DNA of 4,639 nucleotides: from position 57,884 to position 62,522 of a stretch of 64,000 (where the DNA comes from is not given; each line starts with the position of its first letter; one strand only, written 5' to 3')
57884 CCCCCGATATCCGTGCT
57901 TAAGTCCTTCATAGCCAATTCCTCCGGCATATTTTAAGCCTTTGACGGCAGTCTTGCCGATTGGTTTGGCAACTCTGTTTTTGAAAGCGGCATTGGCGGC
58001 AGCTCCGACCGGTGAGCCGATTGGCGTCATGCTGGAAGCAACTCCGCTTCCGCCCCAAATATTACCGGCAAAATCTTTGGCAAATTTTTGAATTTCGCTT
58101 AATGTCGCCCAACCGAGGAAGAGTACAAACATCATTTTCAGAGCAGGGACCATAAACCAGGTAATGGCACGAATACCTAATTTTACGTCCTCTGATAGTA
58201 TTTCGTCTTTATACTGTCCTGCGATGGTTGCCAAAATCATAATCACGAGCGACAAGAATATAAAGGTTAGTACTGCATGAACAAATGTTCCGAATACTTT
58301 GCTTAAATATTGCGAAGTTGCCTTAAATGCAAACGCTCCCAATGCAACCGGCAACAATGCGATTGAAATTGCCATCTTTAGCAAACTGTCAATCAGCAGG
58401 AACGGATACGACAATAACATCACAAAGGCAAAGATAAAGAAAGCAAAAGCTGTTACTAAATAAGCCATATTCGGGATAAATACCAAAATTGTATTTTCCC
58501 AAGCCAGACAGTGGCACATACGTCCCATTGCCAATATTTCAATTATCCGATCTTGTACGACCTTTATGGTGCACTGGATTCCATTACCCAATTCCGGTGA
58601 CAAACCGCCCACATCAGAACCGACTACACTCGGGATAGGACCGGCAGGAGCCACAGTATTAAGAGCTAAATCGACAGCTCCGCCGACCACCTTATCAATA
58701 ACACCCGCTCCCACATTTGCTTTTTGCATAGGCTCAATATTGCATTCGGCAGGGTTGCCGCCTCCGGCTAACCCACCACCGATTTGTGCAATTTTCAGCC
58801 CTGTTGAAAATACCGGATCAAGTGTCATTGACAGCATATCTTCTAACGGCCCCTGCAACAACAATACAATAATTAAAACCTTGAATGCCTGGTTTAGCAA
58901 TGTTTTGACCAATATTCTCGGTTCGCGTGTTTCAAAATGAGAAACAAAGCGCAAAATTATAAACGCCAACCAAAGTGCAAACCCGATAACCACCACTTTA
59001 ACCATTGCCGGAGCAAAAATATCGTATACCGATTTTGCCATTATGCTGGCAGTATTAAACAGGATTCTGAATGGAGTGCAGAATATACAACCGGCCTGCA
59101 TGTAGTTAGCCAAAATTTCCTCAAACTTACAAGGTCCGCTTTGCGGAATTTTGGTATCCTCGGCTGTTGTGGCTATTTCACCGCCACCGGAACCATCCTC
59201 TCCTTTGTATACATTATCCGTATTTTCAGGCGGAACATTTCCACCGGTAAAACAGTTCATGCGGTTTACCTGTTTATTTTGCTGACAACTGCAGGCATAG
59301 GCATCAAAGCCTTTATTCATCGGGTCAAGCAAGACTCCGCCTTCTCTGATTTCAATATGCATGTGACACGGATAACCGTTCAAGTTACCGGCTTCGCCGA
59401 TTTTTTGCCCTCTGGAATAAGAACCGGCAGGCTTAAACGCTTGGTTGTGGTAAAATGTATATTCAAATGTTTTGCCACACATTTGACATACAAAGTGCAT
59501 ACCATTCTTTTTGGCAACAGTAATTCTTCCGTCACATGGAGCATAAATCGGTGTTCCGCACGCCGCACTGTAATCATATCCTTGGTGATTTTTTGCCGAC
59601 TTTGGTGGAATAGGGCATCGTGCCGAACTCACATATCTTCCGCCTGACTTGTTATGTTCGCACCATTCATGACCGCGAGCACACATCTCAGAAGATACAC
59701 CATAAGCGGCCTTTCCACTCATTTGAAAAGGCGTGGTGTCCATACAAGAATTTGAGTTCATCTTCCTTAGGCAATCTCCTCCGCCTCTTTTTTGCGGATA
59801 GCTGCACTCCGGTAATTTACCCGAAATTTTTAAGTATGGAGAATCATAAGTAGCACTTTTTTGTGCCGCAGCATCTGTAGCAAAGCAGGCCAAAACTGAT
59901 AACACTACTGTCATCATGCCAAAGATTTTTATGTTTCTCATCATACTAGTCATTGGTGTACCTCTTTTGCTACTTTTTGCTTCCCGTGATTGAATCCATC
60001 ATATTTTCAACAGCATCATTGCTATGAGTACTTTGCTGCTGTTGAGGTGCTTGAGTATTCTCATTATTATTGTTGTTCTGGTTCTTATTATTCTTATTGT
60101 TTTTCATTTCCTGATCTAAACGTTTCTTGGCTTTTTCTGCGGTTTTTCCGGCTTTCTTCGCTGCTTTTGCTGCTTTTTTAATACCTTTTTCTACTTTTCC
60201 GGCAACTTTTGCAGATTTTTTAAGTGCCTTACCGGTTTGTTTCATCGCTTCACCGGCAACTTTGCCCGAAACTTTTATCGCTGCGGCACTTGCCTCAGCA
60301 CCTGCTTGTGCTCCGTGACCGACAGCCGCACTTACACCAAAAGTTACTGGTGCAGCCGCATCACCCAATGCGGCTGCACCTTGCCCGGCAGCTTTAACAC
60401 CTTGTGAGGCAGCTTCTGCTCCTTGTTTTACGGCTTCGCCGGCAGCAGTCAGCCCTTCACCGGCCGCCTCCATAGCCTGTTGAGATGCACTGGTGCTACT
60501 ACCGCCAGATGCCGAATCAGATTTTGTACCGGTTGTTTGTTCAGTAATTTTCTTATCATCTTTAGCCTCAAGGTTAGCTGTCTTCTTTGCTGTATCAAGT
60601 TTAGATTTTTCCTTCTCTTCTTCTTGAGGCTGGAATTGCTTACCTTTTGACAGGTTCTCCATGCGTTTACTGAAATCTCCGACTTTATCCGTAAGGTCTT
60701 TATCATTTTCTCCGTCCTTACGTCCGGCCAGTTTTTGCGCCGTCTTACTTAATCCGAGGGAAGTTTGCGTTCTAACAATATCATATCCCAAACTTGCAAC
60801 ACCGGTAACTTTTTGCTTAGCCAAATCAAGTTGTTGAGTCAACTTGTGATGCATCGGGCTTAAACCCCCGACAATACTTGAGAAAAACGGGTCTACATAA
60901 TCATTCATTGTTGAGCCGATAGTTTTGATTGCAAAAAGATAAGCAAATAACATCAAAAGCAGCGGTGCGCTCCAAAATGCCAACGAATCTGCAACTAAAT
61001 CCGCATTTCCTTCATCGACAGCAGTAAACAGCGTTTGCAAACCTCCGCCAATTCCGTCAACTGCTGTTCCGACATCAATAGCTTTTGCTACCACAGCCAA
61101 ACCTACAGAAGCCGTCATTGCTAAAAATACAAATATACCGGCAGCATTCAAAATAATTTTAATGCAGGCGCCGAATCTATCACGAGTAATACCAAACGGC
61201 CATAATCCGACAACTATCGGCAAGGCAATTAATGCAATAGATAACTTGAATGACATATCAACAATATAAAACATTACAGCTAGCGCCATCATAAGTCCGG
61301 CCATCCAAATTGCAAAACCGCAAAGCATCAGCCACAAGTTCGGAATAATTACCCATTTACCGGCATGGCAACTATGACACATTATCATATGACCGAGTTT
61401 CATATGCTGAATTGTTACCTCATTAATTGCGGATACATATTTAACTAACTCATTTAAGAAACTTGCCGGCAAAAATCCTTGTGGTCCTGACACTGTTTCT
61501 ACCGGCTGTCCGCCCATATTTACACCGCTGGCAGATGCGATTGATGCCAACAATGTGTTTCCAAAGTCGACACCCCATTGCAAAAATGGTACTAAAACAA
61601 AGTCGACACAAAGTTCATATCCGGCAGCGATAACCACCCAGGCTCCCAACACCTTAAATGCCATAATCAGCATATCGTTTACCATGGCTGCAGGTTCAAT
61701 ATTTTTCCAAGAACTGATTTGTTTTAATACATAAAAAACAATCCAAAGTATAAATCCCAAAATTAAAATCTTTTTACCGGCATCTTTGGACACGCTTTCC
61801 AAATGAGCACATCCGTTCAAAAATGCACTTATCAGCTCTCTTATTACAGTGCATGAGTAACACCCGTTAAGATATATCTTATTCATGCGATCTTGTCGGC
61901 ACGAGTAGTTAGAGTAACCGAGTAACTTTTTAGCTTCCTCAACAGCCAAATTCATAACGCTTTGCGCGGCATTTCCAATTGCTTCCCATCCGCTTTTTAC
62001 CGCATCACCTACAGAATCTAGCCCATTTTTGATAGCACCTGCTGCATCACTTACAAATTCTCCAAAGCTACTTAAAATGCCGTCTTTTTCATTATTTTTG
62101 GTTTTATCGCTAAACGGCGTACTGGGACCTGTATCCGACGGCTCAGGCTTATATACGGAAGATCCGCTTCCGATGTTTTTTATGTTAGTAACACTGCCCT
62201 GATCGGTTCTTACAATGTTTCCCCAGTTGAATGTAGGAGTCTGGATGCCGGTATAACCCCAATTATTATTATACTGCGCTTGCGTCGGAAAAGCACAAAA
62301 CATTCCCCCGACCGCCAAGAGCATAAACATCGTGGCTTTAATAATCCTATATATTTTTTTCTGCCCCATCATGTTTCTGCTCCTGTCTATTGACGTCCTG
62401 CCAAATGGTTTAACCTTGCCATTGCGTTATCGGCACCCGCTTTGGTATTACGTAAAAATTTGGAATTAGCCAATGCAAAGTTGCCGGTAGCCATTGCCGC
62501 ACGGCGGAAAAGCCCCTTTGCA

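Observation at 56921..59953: M23 peptidoglycan endopeptidase fused to a VirB6/TrbL channel protein: possible built-in replacement for VirB1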

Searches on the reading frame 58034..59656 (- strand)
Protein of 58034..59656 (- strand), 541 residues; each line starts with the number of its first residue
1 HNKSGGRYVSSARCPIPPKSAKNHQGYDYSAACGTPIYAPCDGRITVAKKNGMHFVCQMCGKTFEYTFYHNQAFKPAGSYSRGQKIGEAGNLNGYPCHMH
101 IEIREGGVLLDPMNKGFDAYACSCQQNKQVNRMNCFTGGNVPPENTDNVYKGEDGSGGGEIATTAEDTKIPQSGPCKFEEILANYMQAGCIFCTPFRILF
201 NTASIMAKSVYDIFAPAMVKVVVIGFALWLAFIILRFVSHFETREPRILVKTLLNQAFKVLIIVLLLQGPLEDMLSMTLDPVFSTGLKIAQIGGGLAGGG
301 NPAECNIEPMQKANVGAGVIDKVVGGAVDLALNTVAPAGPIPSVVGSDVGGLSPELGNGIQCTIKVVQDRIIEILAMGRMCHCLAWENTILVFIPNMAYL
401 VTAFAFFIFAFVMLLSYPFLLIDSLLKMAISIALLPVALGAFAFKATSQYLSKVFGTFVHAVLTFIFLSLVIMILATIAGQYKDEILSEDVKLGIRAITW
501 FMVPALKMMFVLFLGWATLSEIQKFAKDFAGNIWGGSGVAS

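Call 76: search_dna_similar(query=window:58034-59656:-, collection=plasmids, mode=protein, max_evalue=0.001, max_rows=15)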
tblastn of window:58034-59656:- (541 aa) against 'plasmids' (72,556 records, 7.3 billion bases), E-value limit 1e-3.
Records with a match: 23; places in all: 25; records where one place covers at least 80% of the query: 0.
Best place of each record, by identity: <60% 23.
By first word of the organism name: Rhodococcus 8; Clavibacter 3; Phyllobacterium 2; Deinococcus 2; Aliivibrio 1; Vibrio 1; Pseudorhodobacter 1; Paracoccus 1; Erythrobacter 1; Sphingomonas 1; and 2 more.
By predicted mobility (MOB-suite, as given by PLSDB): non-mobilizable 12; mobilizable 10; conjugative 1.
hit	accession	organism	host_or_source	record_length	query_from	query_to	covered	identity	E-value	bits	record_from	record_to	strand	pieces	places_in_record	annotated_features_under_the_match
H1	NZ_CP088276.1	Phyllobacterium sp. T1293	Melilotus albus,Cell culture,root nodule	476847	20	140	22%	33.8%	3e-7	61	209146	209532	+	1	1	peptidoglycan DD-metalloendopeptidase family protein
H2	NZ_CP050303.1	Phyllobacterium sp. 628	Oxytropis pumilio,cell culture,root ...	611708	20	140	22%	32.6%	2e-6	59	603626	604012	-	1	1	peptidoglycan DD-metalloendopeptidase family protein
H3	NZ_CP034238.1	Aliivibrio salmonicida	Atlantic salmon,pure isolate,diseased ...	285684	5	113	20%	35.0%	3e-8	64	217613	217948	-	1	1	M23 family metallopeptidase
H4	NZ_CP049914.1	Vibrio sp. HDW18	Anodonta arcaeformis,single bacterial ...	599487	5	112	20%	35.0%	4e-6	58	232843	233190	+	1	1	M23 family metallopeptidase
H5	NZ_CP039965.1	Pseudorhodobacter turbinis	single bacterial isolate,Turban shell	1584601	18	113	18%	36.9%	6e-5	54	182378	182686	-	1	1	record has no annotation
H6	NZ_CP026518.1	Deinococcus sp. NW-56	whole organism,water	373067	24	132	20%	31.9%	7e-5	54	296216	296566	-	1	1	M23 family metallopeptidase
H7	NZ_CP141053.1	Paracoccus denitrificans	-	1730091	3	114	21%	29.9%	9e-4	50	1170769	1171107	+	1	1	none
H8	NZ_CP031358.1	Erythrobacter aureus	marine sediment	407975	21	112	17%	36.1%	1e-3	50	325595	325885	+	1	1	M23 family metallopeptidase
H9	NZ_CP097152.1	Deinococcus sp. QL22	-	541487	24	123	18%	33.0%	1e-4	53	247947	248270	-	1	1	M23 family metallopeptidase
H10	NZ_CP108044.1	Rhodococcus sp. NBC_00294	-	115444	18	118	19%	32.4%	5e-4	51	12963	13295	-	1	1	peptidoglycan DD-metalloendopeptidase family protein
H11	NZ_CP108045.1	Rhodococcus sp. NBC_00294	-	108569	18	118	19%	32.4%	6e-4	50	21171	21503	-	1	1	peptidoglycan DD-metalloendopeptidase family protein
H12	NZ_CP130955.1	Rhodococcus opacus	cell culture,Sod-podzolic soil ...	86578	18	118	19%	31.5%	1e-4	53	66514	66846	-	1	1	peptidoglycan DD-metalloendopeptidase family protein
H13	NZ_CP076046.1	Rhodococcus sp. USK10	-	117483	18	118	19%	31.5%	8e-4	50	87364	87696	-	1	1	peptidoglycan DD-metalloendopeptidase family protein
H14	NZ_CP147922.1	Rhodococcus qingshengii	sediment,mangrove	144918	23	118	18%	33.0%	2e-4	52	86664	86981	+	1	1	peptidoglycan DD-metalloendopeptidase family protein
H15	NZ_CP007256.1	Rhodococcus erythropolis R138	Hydroponic pots with potatoes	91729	23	118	18%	33.0%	3e-4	52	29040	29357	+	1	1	peptidoglycan DD-metalloendopeptidase family protein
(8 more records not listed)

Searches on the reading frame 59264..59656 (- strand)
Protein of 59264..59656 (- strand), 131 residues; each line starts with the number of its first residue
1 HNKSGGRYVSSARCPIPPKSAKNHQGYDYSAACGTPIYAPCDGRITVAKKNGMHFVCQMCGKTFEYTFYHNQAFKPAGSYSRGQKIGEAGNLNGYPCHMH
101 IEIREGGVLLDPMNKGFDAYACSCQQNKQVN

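Call 51: search_solved_structures(query=window:59264-59656:-, max_evalue=0.01, show_alignments=4)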
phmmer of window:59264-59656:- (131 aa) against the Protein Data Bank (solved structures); distinct sequences matched with E-value up to 0.01: 17.
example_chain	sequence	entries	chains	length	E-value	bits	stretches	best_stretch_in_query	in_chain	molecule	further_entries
3slu_A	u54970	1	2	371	3.6e-06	30.3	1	22-114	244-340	M23 peptidase domain protein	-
9gy1_A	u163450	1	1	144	3.6e-06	30.3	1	18-113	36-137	Peptidase, M23 family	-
6ue4_A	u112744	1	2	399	4e-06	30.1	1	19-109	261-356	ShyA endopeptidase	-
6u2a_A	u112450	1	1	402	4.1e-06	30.1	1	19-109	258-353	ShyA endopeptidase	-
6muk_A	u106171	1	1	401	4.2e-06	30.1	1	22-114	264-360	Peptidase M23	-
6jmx_A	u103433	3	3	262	5.5e-06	29.7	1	18-114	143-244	Peptidase M23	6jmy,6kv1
5j1l_A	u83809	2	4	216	1.9e-05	27.9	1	22-113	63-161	ToxR-activated gene (TagE)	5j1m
6jn7_A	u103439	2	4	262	2.5e-05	27.6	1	18-114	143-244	Peptidase M23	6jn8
6jmz_A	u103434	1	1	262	6.2e-05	26.3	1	18-114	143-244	Peptidase M23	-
6jn0_A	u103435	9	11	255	6.2e-05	26.3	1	18-114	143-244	Peptidase M23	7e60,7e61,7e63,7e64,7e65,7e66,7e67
6jn1_A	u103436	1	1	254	6.2e-05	26.3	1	18-114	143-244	Peptidase M23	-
9non_B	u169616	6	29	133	0.00026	24.3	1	19-102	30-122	Leukocyte cell-derived chemotaxin-2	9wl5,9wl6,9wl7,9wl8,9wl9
5b0h_A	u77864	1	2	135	0.00027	24.2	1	19-102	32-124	Leukocyte cell-derived chemotaxin-2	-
5j1l_B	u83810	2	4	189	0.0003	24.1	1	24-114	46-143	ToxR-activated gene (TagE)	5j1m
2gu1_A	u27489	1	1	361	0.00031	24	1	23-112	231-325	Zinc peptidase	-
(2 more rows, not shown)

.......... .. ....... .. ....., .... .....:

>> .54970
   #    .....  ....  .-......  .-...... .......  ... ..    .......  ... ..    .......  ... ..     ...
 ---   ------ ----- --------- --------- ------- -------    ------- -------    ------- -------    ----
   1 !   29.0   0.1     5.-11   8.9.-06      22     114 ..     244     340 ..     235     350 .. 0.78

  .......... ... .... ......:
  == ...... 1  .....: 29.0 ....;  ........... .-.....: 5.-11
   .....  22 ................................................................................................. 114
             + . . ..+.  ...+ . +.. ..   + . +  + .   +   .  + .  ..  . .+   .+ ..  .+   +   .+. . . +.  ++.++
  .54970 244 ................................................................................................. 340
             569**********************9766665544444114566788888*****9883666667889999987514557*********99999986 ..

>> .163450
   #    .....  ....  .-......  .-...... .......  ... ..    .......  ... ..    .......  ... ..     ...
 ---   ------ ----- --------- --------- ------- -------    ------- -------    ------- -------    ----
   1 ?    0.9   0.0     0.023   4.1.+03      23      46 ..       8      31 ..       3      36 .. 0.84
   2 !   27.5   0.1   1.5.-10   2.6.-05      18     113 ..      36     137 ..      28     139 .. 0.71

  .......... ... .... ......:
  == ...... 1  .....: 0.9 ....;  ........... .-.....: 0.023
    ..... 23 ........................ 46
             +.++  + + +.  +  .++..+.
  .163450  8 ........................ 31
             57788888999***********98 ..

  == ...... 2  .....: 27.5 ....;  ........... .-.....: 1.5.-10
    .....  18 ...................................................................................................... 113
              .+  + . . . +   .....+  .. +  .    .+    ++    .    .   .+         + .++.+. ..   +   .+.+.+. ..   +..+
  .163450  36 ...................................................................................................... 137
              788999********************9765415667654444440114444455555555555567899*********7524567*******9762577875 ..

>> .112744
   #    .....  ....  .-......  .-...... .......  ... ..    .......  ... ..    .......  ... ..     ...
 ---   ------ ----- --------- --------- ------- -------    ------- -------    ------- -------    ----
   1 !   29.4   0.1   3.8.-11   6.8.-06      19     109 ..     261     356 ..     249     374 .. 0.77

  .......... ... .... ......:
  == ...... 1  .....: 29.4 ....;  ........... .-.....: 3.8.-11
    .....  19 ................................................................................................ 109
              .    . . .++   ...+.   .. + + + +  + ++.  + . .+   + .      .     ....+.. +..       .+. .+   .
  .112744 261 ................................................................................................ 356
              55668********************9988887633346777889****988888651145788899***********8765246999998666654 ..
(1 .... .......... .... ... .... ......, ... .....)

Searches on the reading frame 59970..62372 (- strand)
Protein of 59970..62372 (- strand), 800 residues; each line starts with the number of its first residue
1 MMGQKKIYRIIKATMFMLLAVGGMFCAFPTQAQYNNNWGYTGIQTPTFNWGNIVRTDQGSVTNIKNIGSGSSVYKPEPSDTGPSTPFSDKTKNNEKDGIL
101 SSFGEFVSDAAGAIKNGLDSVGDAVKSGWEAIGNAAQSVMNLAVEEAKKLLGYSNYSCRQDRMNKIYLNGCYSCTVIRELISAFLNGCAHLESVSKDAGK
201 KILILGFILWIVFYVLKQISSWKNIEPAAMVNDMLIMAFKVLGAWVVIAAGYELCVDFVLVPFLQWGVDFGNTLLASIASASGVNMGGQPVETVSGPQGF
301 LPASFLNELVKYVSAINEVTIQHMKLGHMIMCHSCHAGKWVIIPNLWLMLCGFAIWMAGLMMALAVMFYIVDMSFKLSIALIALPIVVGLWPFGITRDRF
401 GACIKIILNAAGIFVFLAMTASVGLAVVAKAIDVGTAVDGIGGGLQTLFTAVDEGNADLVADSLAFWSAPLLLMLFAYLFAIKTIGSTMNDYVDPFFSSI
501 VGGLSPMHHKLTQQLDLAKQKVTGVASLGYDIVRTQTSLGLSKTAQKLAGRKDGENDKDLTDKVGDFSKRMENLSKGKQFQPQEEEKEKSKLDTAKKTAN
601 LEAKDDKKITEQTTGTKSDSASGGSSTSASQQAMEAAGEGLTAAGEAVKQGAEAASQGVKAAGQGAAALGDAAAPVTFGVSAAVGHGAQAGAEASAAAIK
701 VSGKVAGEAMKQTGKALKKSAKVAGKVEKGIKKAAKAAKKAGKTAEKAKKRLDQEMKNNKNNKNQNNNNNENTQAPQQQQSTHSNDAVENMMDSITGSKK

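Call 5: search_protein_families(library=pfam, proteins=[window:59970-62372:-], max_evalue=0.01)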
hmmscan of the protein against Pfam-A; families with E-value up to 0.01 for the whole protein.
window:59970-62372:- (800 aa): 2 families
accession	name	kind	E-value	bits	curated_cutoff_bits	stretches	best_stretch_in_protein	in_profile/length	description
PF05055.17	DUF677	-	0.0038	16.6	29.1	1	680-774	200-295/336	Protein of unknown function (DUF677)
PF04610.19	TrbL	-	0.0083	16.3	25.9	1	330-449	94-199/215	TrbL/VirB6 plasmid conjugal transfer protein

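Call 6: search_protein_families(library=ncbifam, proteins=[window:59970-62372:-], max_evalue=0.01)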
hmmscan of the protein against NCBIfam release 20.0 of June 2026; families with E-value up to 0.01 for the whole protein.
window:59970-62372:- (800 aa): 0 families
